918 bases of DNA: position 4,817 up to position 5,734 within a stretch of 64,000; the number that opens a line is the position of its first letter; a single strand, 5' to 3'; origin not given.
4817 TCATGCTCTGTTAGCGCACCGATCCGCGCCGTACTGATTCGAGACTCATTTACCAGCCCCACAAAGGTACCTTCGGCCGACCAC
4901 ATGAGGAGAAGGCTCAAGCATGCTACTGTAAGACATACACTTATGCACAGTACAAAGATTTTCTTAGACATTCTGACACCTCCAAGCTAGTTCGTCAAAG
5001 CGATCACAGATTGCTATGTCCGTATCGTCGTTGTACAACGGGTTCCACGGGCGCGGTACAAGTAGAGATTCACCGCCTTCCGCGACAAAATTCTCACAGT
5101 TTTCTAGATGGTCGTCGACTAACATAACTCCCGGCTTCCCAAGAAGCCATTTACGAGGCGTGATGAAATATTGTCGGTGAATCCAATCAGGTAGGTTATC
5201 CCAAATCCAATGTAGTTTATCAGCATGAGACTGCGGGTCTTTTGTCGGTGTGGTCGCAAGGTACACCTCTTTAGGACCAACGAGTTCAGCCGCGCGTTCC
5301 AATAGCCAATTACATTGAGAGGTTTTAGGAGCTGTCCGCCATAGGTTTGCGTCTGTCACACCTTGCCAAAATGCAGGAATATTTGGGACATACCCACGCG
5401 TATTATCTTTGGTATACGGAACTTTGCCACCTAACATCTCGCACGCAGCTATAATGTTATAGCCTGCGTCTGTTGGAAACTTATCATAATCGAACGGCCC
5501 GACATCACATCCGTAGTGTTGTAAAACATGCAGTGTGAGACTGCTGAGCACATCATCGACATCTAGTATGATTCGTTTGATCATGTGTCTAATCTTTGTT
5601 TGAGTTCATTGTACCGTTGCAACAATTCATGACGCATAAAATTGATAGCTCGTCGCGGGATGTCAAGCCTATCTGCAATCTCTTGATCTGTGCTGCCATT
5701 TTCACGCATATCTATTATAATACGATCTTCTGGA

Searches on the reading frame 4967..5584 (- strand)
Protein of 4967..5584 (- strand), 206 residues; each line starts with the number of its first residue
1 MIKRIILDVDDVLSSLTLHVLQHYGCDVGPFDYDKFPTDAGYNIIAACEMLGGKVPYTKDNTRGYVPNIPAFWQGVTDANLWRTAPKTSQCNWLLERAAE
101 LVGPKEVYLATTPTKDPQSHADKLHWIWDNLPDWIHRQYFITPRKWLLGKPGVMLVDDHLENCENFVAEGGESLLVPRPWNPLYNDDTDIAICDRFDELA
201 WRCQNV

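Call 74: search_protein_families(library=phrogs, proteins=[window:4967-5584:-], max_evalue=0.001)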
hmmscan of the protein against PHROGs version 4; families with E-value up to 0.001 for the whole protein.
window:4967-5584:- (206 aa): 2 families
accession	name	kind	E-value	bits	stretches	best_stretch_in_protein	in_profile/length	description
phrog_420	-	unknown function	2.8e-10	41.2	1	1-186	12-185/267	unknown function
phrog_2643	-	moron, auxiliary metabolic gene and host takeover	3.6e-08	34.3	1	78-180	50-160/182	5'-3' deoxyribonucleotidase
